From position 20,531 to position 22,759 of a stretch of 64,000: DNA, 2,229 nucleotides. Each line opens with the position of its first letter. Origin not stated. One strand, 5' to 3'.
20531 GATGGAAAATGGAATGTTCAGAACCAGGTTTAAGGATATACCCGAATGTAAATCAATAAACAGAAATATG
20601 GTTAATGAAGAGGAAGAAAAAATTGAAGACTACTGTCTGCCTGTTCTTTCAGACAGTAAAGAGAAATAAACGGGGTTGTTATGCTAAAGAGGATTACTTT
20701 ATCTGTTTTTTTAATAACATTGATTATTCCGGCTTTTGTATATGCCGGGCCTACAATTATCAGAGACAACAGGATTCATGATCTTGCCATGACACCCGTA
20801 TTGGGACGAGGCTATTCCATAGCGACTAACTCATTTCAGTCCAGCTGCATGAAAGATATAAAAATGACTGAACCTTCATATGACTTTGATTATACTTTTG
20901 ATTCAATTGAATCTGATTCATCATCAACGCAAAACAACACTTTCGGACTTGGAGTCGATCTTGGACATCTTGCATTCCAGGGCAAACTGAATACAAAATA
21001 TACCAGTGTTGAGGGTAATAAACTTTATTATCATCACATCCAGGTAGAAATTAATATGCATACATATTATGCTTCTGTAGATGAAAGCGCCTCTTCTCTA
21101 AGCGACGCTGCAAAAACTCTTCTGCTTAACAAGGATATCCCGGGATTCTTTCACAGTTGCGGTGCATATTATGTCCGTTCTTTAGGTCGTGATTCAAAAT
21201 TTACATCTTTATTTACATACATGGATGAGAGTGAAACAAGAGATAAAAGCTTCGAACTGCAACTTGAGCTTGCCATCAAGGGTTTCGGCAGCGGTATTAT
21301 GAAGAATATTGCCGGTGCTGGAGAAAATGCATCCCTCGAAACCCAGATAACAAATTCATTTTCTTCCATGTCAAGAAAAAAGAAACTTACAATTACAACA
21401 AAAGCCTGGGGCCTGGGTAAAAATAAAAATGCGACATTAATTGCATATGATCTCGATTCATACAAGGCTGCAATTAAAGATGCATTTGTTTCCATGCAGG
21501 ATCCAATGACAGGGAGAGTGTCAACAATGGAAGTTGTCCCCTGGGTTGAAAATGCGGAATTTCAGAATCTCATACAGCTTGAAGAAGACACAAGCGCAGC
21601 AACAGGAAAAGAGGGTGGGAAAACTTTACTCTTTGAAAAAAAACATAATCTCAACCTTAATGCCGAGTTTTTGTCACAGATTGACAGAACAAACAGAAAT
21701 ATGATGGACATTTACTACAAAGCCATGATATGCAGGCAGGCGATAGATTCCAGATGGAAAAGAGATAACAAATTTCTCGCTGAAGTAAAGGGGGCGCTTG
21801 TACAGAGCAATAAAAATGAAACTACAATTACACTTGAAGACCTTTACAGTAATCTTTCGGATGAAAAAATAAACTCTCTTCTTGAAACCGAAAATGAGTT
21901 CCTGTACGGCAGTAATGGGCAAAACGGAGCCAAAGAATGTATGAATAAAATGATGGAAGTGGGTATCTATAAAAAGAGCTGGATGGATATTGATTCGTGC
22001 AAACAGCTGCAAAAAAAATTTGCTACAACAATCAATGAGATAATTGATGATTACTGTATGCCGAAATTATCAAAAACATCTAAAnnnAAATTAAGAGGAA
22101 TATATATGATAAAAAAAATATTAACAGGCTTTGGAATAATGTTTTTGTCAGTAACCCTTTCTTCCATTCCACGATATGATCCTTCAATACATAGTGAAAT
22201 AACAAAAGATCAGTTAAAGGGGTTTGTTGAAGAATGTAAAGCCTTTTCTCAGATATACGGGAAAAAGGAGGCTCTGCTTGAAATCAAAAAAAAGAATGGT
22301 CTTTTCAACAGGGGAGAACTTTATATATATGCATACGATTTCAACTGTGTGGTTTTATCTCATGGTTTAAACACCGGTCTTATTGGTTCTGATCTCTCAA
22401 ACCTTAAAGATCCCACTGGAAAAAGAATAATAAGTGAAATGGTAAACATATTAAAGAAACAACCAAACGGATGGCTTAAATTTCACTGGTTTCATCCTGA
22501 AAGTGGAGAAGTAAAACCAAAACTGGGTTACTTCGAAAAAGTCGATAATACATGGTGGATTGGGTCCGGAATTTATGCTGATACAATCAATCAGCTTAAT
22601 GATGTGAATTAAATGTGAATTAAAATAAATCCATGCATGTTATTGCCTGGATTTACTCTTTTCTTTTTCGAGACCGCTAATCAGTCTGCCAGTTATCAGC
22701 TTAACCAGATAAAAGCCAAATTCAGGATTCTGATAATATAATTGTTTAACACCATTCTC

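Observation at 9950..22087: Seven-gene tandem array of secreted, strongly diverged MACPF/perforin-like paralogues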

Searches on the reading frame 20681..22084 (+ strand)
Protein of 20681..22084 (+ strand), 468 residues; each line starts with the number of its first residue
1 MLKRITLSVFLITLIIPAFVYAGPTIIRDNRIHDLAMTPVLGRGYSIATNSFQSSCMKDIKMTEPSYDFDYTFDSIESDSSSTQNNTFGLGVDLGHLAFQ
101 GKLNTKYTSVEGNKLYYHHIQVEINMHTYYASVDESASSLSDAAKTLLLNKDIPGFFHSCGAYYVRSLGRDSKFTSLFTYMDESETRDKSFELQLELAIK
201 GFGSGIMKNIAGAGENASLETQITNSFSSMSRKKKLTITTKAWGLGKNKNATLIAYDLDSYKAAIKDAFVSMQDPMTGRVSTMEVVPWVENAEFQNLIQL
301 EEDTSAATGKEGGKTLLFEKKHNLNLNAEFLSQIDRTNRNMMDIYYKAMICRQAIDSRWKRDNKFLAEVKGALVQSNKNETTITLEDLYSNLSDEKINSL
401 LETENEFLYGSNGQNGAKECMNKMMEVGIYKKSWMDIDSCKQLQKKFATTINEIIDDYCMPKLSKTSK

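Call 3: search_protein_families(library=pfam, proteins=[window:20681-22084:+], max_evalue=1)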
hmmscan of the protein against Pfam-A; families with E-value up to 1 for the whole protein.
window:20681-22084:+ (468 aa): 2 families
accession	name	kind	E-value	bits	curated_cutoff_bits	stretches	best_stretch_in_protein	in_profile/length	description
PF01983.22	CofC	-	0.0091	15.7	22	1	261-335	75-149/217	Guanylyl transferase CofC like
PF14198.11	TnpV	-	0.1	13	27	0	101-142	27-67/111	Transposon-encoded protein TnpV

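Call 4: search_protein_families(library=ncbifam, proteins=[window:20681-22084:+], max_evalue=1)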
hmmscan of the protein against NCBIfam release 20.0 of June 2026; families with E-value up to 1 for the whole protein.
window:20681-22084:+ (468 aa): 0 families

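Call 70: search_protein_families(library=padloc, proteins=[window:20681-22084:+], max_evalue=0.01)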
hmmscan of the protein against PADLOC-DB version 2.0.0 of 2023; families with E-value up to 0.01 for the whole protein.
window:20681-22084:+ (468 aa): 0 families

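Call 72: search_dna_similar(query=window:20681-22084:+, collection=plasmids, mode=protein, max_evalue=0.001, max_rows=10)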
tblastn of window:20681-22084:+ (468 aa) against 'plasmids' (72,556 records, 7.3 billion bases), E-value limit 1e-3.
No match.

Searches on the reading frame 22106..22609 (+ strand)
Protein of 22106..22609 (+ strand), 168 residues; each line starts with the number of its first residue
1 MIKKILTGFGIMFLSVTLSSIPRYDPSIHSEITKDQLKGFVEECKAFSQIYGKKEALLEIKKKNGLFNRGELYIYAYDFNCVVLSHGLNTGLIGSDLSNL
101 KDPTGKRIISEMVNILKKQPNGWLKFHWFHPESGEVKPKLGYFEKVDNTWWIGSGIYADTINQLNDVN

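Call 14: search_protein_families(library=pfam, proteins=[window:22106-22609:+], max_evalue=0.001)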
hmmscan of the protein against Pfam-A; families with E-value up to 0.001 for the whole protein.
window:22106-22609:+ (168 aa): 2 families
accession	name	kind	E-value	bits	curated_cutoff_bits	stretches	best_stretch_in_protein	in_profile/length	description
PF17200.10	sCache_2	-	4.9e-19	69.2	25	1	54-163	42-147/155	Single Cache domain 2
PF08269.17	dCache_2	-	8.9e-19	68.2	26.5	1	64-163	87-188/298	Cache domain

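Call 70: search_protein_families(library=padloc, proteins=[window:22106-22609:+], max_evalue=0.01)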
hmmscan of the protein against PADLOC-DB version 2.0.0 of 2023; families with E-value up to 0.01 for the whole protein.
window:22106-22609:+ (168 aa): 0 families
